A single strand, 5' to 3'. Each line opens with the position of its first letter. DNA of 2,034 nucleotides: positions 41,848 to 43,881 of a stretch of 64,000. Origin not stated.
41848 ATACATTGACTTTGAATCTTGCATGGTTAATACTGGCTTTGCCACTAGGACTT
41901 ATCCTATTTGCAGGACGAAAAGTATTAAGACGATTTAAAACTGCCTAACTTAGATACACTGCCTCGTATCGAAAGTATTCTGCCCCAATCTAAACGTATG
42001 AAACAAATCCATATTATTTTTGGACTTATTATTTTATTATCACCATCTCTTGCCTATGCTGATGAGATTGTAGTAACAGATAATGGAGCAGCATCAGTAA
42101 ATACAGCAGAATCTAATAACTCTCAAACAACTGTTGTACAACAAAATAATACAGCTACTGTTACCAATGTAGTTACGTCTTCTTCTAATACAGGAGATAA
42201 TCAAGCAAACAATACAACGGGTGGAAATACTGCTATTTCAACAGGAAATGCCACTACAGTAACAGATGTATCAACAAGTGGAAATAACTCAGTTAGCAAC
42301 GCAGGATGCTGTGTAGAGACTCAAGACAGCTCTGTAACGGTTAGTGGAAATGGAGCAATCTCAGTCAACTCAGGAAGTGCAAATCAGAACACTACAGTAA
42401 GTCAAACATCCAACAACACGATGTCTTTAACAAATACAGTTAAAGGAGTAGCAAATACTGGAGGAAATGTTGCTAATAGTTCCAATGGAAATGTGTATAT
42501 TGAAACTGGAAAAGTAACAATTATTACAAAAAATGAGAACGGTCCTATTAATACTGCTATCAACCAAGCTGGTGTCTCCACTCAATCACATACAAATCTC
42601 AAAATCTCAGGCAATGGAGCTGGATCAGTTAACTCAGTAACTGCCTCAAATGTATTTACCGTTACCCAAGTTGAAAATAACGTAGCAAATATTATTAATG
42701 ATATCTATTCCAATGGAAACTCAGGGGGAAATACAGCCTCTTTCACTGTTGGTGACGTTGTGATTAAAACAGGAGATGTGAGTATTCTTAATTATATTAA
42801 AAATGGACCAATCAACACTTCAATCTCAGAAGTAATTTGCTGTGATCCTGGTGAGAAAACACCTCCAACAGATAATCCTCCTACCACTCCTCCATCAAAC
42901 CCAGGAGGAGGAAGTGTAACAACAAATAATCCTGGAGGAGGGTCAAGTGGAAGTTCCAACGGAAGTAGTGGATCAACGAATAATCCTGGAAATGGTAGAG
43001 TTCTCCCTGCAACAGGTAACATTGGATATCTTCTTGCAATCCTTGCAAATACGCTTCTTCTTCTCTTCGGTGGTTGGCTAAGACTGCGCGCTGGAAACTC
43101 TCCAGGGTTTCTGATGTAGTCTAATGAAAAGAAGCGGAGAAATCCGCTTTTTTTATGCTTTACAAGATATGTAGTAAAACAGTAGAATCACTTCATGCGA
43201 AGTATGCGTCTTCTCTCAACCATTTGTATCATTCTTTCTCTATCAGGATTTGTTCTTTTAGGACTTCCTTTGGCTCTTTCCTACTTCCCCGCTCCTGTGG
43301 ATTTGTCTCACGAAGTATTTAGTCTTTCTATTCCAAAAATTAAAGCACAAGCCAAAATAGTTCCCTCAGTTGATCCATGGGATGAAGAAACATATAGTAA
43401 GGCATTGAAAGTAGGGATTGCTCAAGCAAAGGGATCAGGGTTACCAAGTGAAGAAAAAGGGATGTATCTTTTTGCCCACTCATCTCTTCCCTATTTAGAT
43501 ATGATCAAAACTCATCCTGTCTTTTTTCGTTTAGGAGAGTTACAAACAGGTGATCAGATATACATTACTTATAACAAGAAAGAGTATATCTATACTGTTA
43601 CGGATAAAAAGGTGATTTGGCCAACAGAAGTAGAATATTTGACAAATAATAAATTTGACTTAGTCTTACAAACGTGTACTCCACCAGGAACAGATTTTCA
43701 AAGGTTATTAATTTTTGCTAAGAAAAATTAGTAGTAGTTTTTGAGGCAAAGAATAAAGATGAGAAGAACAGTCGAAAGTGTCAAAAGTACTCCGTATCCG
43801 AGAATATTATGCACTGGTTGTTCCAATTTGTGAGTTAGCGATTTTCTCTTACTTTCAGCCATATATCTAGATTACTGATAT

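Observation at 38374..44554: Novel sortase-associated locus of four paralogous Asn/Thr/Gly-rich modular repeat surface proteins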

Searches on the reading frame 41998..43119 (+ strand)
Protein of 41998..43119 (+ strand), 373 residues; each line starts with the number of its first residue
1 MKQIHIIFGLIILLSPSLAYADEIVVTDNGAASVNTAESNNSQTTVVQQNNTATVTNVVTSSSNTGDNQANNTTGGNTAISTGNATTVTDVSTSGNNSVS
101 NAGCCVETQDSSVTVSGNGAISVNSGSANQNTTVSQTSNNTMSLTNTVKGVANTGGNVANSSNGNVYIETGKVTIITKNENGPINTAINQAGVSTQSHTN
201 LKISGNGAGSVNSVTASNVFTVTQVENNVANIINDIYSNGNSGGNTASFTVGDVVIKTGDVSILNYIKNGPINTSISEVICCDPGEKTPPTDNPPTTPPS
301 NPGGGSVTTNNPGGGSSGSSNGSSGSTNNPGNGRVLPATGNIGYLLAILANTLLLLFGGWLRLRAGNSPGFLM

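Call 3: search_protein_families(library=pfam, proteins=[window:41998-43119:+], max_evalue=1)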
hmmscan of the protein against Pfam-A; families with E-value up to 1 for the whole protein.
window:41998-43119:+ (373 aa): 0 families

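Call 4: search_protein_families(library=ncbifam, proteins=[window:41998-43119:+], max_evalue=1)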
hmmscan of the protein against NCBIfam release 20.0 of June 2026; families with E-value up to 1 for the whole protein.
window:41998-43119:+ (373 aa): 0 families

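Call 36: find_homologous_proteins(query=window:41998-43119:+, max_evalue=0.001)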
Query window:41998-43119:+ (373 aa): 251 proteins with E <= 0.001 among 8000 candidates; the best 120 are listed.
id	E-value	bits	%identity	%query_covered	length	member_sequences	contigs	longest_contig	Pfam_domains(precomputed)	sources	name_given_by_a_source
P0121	1.3e-200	684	90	100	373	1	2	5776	-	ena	-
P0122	1.8e-58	217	43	96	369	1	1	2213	-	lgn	-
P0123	6.8e-55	205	41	97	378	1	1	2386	-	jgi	jgi:hypothetical protein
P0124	4.6e-54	202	38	99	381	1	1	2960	-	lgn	-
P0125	1.0e-53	201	39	97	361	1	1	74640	-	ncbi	-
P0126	1.2e-53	201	41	100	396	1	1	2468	-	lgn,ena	-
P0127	2.0e-52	197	37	98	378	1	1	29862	-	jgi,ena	-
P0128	1.3e-51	194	40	100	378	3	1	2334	-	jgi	-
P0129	3.9e-51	193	37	98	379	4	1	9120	-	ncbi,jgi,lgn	ncbi:MAG: hypothetical protein RLZZ455_1075 [Candidatus Parcubacteria bacterium]|jgi:hypothetical pr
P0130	4.4e-51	192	37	98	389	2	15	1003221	-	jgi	jgi:hypothetical protein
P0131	6.2e-51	192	38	99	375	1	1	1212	-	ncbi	-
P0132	1.0e-50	191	40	98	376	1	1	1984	-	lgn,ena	-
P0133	2.7e-50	190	39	100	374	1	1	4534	-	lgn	-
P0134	3.4e-50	190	35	96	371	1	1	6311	-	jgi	-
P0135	4.9e-50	189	40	99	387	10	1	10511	-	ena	-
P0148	1.8e-47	181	35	98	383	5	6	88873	-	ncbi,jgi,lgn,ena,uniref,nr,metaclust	ncbi:MAG: hypothetical protein A2785_00985 [Candidatus Chisholmbacteria bacterium RIFCSPHIGHO2_01_FU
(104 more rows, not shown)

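Call 46: search_protein_families(library=pfam, proteins=[P0148], max_evalue=1)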
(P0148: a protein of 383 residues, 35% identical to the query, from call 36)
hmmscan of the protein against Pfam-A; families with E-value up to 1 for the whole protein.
P0148 (383 aa): 2 families
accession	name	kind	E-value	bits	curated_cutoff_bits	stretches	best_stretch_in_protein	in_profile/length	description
PF09193.15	CholecysA-Rec_N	-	0.0032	17.8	27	1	123-146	9-32/47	Cholecystokinin A receptor, N-terminal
PF08107.16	Antimicrobial12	-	0.1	12.8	22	1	10-30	6-26/42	Pleurocidin family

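Call 53: predict_structure(alignment_id=A3)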
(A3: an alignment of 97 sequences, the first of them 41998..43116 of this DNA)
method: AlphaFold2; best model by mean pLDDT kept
length: 373 residues; sequences in the alignment: 97
mean_pLDDT: 70.3   pTM: 0.49
mean pLDDT of the five models: 70.3, 67.6, 65.4, 57.7, 53.5
residues with pLDDT >= 90: 30; 70-90: 194; 50-70: 91; < 50: 58
segments of 3 or more residues with pLDDT < 50: 1-3, 293-337
pLDDT, mean of each block of 10 residues (from residue 1): 56 58 54 54 65 71 78 81 79 72 63 70 71 75 80 87 88 87 78 71 74 75 79 87 88 90 88 80 64 47 42 38 36 42 86 93 64 46
secondary structure, 60 per line:
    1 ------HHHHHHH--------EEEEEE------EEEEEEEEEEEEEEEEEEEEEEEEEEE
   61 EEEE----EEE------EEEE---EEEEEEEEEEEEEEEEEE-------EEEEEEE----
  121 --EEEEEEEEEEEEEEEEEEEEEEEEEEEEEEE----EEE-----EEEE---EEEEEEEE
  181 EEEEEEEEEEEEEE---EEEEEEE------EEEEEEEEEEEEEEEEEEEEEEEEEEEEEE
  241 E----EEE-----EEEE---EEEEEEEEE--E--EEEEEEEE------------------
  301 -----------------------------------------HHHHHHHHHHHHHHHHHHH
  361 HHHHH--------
elements in order: H7-13 E22-27 E34-64 E69-71 E78-81 E85-102 E110-116 E123-153 E158-160 E166-169 E173-194 E198-204 E211-241 E246-248 E254-257 E261-269 E275-282 H342-365

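Call 62: fold_search(model_id=the predicted structure, library=pdb)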
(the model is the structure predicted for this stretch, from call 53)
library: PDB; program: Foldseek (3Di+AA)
matches with E <= 10: 50; with E <= 0.001: 0
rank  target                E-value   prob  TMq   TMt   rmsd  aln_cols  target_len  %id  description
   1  9u4u_A                2.4e-02  0.06  0.06  0.11  31.3       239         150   14  Structure of the functional amyloid FapC from Pseudomonas sp.UK4 (released 2025-08-06)
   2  5awf_A                1.1e+00  0.01  0.07  0.07  38.4       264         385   10  Crystal structure of SufB-SufC-SufD complex from Escherichia coli (released 2015-11-11)
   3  8c50_A                1.1e+00  0.01  0.05  0.05  41.8       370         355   10  Pontibacter korlensis curli subunit CsgA (released 2023-06-28)
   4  4wa0                  1.2e+00  0.01  0.05  0.05  41.7       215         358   11  The structure of a possible adhesin C-terminal domain from Caldicellulosiruptor kronotskyensis (released 2015-03-04)
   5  5awf_E                1.3e+00  0.01  0.08  0.08  39.7       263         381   10  Crystal structure of SufB-SufC-SufD complex from Escherichia coli (released 2015-11-11)
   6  6n2c_B                1.5e+00  0.00  0.04  0.03  39.3       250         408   15  The Crystal Structure of Caldicellulosiruptor hydrothermalis Tapirin C-terminal domain (released 2018-12-19)
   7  5nxk_A                1.6e+00  0.01  0.06  0.06  37.7       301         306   11  L. reuteri 53608 SRRP (released 2018-03-21)
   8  2wle_B                2.0e+00  0.01  0.05  0.08  40.8       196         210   15  Crystallographic analysis of the polysialic acid O-acetyltransferase OatWY (released 2009-06-30)
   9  6a8k                  2.0e+00  0.00  0.03  0.04  40.7       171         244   14  Crystal structure of Ice-binding Protein from a Sea-Ice Microalga (released 2018-11-07)
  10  6n2c_A                2.5e+00  0.00  0.04  0.03  42.5       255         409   12  The Crystal Structure of Caldicellulosiruptor hydrothermalis Tapirin C-terminal domain (released 2018-12-19)
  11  5nxk_B                2.8e+00  0.01  0.05  0.06  39.4       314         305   10  L. reuteri 53608 SRRP (released 2018-03-21)
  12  8enq_A                2.9e+00  0.01  0.05  0.15  38.9       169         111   10  E. coli CsgA fibril (218-pixel box size) (released 2023-10-04)
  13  1rmg_A                2.9e+00  0.00  0.04  0.04  41.9       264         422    9  RHAMNOGALACTURONASE A FROM ASPERGILLUS ACULEATUS (released 1998-03-04)
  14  6n2b_A                3.2e+00  0.00  0.04  0.04  41.0       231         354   11  The Crystal Structure of Caldicellulosiruptor kristjanssonii Tapirin C-terminal domain (released 2018-12-19)
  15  5nxk_C                3.3e+00  0.01  0.06  0.07  36.2       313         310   10  L. reuteri 53608 SRRP (released 2018-03-21)
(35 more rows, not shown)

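Call 101: search_protein_families(library=phrogs, proteins=[window:41998-43119:+], max_evalue=0.01)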
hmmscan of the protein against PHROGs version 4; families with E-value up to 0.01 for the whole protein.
window:41998-43119:+ (373 aa): 0 families

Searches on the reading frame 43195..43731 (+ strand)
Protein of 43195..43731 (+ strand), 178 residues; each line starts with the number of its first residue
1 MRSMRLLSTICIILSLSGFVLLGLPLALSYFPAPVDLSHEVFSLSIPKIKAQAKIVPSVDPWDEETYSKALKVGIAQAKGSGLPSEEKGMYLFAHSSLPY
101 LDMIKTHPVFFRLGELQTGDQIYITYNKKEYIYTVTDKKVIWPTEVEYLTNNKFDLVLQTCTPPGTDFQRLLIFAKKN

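Call 3: search_protein_families(library=pfam, proteins=[window:43195-43731:+], max_evalue=1)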
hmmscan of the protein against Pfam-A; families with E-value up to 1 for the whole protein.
window:43195-43731:+ (178 aa): 1 family
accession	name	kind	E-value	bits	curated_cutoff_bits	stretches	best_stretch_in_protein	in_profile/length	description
PF04203.18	Sortase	-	1.1e-17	64.3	26.6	1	44-177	1-124/125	Sortase domain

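Call 4: search_protein_families(library=ncbifam, proteins=[window:43195-43731:+], max_evalue=1)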
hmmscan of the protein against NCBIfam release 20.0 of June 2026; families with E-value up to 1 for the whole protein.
window:43195-43731:+ (178 aa): 6 families
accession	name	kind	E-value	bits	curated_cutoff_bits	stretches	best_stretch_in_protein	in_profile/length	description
NF033745.1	class_C_sortase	subfamily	2.3e-16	60.2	160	1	43-176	95-219/220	class C sortase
TIGR01076.1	sortase_fam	subfamily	6.5e-13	48.6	39.35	1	44-176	3-126/136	sortase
NF033746.1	class_D_sortase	subfamily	7.8e-11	41.9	165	1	40-163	9-116/135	class D sortase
NF058671.1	sortase_SrtD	exception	9.8e-11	41.7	140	1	40-163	63-170/187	class D sortase, LPxTATN-specific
NF033747.1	class_E_sortase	subfamily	5e-05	23.2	160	1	109-176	127-204/211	class E sortase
NF033748.1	class_F_sortase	subfamily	0.0063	16.1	166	1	101-162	68-134/155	class F sortase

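Call 82: search_solved_structures(query=window:43195-43728:+, max_evalue=0.001, show_alignments=1)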
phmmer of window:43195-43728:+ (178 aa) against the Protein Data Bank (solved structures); distinct sequences matched with E-value up to 0.001: 23.
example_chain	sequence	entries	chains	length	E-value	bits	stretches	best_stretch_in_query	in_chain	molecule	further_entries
7d6p_A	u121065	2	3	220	1.2e-06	31.9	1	69-175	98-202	Sortase family protein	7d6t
6ixz_A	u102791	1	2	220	1.3e-06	31.8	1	69-175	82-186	Sortase family protein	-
24rr_A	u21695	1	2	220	1.3e-05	28.5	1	38-173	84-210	Ebp pilus assembly class C sortase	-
2xwg_A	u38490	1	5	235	1.6e-05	28.2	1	56-175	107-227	SORTASE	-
8t28_A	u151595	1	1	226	2.7e-05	27.5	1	69-174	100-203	Class C sortase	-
7f87_A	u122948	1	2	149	3.2e-05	27.3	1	108-172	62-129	Class A sortase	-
7cfj_A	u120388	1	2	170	4.2e-05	26.8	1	108-172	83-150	Class A sortase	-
4g1j_A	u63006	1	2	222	4.6e-05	26.7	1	69-176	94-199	Sortase family protein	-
3rbi_A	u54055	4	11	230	5e-05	26.6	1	69-176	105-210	Sortase family protein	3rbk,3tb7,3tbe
2w1j_A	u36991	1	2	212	6.7e-05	26.2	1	65-173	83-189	PUTATIVE SORTASE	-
5hu4_A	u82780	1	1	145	8.6e-05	25.8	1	110-171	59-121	Cysteine protease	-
4g1h_A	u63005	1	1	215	0.0001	25.6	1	68-174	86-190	Sortase family protein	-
3rcc_A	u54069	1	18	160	0.00011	25.6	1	109-175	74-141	Sortase SrtA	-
7s56_A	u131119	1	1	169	0.00011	25.6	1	109-175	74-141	Class A sortase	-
6bwe_A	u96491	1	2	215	0.00026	24.3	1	43-175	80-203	Putative fimbrial associated sortase-like protein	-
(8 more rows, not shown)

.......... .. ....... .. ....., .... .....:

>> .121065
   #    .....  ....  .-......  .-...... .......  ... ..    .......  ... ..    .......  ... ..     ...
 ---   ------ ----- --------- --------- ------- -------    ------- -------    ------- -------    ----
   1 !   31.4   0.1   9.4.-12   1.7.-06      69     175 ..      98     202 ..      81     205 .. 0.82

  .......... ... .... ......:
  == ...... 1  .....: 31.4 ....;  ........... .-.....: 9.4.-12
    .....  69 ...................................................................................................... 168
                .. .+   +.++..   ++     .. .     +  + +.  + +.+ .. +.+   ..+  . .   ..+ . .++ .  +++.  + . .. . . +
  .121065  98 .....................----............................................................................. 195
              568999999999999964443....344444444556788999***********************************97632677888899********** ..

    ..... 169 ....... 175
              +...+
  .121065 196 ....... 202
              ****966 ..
